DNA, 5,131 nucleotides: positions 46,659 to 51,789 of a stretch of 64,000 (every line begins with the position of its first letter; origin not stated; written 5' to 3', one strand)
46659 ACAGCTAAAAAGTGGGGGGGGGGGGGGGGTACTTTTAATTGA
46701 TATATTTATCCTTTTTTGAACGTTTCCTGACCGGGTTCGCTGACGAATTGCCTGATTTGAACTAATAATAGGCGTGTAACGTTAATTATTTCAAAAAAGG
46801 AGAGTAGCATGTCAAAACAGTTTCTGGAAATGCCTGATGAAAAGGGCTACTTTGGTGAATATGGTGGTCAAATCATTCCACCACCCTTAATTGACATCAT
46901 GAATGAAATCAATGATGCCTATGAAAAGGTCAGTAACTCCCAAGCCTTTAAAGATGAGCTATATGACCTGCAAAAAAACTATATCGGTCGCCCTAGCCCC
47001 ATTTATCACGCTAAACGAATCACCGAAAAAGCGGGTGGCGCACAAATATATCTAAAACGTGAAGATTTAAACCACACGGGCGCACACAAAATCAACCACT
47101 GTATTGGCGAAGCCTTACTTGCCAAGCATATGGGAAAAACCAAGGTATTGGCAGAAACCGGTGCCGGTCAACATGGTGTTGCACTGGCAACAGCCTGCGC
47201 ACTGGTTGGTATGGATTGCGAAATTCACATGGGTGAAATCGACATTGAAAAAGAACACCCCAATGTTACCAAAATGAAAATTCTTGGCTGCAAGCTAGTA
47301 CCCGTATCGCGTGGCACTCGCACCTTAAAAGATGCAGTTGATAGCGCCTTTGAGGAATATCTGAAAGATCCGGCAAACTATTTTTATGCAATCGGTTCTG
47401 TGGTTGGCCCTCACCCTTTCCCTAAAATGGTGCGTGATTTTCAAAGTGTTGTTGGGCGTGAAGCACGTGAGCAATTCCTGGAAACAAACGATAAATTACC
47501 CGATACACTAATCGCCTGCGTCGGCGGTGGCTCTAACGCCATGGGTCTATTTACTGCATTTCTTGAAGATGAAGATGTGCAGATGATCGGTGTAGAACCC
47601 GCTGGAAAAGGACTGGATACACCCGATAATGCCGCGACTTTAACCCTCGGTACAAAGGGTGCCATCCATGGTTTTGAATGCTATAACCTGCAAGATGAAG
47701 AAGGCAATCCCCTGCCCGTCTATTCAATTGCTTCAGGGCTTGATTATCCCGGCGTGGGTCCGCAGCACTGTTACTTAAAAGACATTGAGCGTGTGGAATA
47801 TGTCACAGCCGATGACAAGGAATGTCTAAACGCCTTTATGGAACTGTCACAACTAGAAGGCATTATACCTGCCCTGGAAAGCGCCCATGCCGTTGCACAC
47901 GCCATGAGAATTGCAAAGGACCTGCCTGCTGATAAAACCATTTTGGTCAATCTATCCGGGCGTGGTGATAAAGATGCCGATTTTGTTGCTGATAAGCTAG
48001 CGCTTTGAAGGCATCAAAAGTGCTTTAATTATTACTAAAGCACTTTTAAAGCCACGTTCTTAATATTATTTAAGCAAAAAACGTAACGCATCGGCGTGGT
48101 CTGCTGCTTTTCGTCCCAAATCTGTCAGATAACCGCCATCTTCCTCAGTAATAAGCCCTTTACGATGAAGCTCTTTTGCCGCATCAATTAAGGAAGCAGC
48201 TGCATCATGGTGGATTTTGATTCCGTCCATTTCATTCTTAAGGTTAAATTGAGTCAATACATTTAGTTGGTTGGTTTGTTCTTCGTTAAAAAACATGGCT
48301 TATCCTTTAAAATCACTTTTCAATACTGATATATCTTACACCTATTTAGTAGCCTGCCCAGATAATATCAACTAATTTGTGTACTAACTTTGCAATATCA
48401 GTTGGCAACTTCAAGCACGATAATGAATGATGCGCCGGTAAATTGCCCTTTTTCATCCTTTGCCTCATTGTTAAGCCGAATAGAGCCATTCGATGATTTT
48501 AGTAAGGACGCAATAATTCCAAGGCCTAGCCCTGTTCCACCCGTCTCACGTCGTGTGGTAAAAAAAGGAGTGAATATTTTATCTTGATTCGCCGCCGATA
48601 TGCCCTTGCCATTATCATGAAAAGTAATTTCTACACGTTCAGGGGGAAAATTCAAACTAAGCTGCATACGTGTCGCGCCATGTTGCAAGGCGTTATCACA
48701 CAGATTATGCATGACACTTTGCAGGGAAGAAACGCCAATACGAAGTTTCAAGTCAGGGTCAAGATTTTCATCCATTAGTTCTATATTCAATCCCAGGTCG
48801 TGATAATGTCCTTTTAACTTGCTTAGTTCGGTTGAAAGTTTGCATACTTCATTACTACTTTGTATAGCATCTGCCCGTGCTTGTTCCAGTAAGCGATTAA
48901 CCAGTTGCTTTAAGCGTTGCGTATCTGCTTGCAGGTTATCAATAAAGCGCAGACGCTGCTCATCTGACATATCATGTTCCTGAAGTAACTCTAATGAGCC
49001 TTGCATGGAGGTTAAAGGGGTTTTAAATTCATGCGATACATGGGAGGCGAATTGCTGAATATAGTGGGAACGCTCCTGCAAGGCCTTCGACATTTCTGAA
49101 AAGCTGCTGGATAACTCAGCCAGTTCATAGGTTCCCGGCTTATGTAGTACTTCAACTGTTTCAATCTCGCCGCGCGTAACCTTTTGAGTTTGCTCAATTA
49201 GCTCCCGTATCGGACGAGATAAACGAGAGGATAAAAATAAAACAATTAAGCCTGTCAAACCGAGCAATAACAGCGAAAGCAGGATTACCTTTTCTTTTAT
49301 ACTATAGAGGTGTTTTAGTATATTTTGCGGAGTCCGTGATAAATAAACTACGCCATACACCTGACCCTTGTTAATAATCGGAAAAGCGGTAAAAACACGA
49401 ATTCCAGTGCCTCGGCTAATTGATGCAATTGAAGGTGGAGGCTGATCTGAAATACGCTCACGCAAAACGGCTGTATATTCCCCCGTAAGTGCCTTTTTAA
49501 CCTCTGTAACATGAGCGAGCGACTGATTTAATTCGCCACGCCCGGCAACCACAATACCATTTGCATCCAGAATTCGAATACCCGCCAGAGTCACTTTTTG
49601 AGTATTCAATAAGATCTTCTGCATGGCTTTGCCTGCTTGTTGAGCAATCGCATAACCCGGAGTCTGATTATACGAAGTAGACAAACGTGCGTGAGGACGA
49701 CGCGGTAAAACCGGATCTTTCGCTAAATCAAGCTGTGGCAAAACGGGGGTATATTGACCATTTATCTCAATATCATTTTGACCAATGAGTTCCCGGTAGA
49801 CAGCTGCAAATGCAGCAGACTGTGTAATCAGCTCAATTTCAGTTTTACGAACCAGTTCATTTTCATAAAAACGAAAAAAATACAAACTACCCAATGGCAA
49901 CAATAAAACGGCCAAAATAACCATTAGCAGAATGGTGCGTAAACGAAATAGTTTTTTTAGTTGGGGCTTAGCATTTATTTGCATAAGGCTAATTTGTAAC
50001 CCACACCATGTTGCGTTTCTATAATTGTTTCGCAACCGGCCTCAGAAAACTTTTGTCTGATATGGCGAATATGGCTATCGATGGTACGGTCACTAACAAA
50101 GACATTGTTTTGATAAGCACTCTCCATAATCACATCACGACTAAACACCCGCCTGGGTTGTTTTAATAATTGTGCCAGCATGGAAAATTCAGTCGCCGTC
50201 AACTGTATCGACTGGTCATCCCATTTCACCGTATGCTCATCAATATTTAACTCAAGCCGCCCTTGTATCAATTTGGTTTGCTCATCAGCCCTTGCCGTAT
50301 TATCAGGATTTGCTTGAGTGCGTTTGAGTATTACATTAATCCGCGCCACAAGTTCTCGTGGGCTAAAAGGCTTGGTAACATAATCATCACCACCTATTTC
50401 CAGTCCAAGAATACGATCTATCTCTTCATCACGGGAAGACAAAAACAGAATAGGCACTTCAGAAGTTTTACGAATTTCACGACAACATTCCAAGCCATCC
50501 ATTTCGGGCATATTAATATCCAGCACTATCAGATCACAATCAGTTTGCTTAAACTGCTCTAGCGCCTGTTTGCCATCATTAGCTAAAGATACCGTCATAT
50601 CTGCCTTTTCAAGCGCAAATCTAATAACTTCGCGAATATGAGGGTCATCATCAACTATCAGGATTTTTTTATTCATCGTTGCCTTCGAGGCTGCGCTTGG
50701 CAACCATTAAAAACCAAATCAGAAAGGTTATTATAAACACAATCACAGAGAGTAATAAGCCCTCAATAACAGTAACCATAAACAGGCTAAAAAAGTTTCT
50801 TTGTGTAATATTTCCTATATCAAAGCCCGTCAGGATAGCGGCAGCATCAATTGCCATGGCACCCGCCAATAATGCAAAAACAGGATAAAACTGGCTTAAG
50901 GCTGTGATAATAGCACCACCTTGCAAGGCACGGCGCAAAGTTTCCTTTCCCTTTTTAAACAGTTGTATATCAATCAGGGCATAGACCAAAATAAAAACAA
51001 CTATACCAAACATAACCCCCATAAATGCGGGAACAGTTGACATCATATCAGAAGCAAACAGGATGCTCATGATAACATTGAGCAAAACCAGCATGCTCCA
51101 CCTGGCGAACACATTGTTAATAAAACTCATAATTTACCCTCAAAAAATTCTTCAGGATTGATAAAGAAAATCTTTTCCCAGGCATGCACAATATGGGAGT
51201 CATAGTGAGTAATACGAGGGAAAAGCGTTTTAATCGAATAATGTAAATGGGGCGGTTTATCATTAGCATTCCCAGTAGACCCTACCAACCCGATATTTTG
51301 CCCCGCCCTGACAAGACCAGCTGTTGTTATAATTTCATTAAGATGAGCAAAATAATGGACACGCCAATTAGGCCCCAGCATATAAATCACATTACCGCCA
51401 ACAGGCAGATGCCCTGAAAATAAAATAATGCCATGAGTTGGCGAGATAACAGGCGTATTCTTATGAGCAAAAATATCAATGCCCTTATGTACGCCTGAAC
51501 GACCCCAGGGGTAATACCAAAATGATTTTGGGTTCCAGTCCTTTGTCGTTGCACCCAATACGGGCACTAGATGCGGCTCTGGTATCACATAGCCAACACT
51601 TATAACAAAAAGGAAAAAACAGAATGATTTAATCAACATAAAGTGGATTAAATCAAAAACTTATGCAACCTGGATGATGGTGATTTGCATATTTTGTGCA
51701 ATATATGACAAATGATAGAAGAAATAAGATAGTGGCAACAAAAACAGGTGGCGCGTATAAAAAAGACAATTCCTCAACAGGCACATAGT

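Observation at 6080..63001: Dense family of ~35-bp C6-7-core repeats: 16 motif copies at 14 loci in 64 kb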

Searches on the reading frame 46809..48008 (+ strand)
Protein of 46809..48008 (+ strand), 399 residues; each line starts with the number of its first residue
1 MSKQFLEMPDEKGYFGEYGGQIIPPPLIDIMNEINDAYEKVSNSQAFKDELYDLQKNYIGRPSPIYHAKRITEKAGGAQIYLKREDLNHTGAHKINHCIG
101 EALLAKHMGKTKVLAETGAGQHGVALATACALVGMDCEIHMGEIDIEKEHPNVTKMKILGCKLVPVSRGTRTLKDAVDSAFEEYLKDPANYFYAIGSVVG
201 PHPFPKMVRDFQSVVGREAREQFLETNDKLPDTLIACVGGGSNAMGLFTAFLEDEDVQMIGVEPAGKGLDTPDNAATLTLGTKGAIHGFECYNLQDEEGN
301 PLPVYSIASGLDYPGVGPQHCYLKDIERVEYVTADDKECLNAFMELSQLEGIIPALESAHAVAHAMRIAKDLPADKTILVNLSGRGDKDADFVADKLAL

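Call 61: search_protein_families(library=pfam, max_evalue=0.00001, proteins=[window:46809-48008:+])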
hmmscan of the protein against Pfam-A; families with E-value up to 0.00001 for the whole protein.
window:46809-48008:+ (399 aa): 1 family
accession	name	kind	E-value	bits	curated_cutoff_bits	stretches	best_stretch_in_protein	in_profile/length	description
PF00291.31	PALP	-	4.5e-42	144.8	35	1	60-384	5-295/295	Pyridoxal-phosphate dependent enzyme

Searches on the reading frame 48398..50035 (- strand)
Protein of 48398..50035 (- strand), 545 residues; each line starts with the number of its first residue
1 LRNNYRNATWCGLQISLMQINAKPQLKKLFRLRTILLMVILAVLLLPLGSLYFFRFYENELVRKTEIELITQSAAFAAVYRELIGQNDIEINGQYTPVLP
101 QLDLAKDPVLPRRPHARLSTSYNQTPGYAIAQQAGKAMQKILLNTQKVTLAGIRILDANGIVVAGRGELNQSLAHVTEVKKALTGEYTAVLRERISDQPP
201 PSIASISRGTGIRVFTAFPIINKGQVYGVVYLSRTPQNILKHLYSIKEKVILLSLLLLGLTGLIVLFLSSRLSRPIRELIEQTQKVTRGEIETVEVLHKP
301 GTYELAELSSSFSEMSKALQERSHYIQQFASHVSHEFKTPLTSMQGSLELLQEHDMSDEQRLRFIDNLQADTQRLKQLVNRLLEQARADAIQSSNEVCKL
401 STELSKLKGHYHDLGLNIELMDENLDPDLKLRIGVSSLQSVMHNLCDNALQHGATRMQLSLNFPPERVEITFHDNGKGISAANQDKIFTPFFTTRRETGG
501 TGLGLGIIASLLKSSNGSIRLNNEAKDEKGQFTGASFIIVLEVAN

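Call 61: search_protein_families(library=pfam, max_evalue=0.00001, proteins=[window:48398-50035:-])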
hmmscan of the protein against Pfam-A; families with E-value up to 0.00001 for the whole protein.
window:48398-50035:- (545 aa): 4 families
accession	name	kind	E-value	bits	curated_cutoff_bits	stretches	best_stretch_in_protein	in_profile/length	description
PF02518.31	HATPase_c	-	2.9e-19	70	26.4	1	437-542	5-108/111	Histidine kinase-, DNA gyrase B-, and HSP90-like ATPase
PF00512.31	HisKA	-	3.2e-17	62.8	26.9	1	327-390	3-65/66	His Kinase A (phospho-acceptor) domain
PF00672.30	HAMP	-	7.2e-08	33.1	25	1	267-321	1-53/53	HAMP domain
PF13589.12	HATPase_c_3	-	3.3e-06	27.6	25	1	437-497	2-62/137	Histidine kinase-, DNA gyrase B-, and HSP90-like ATPase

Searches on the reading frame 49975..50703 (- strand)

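Call 61: search_protein_families(library=pfam, max_evalue=0.00001, proteins=[window:49975-50703:-])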
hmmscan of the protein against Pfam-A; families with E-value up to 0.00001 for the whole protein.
window:49975-50703:- (242 aa): 3 families
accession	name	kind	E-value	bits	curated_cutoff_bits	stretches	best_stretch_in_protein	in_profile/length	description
PF00072.30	Response_reg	-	1.3e-34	119.1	30.2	1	14-123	1-111/111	Response regulator receiver domain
PF00486.34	Trans_reg_C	-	7.2e-21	74.5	26.2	1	164-238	2-77/77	Transcriptional regulatory protein, C terminal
PF23198.2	PDE8A_N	-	8e-07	29.5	29.6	1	11-82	10-82/147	PDE8A-like, N-terminal domain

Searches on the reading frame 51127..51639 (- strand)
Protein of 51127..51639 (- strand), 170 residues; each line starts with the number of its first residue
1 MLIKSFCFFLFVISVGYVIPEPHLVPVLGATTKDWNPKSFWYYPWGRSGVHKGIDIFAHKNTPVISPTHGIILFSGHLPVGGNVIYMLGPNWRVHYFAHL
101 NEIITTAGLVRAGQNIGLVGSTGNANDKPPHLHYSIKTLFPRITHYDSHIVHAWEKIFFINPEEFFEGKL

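Call 61: search_protein_families(library=pfam, max_evalue=0.00001, proteins=[window:51127-51639:-])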
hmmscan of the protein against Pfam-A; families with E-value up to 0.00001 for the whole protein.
window:51127-51639:- (170 aa): 1 family
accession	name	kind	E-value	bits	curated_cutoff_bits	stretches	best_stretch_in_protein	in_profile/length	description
PF01551.29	Peptidase_M23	-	3.6e-19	69.2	28.7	1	50-137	2-88/96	Peptidase family M23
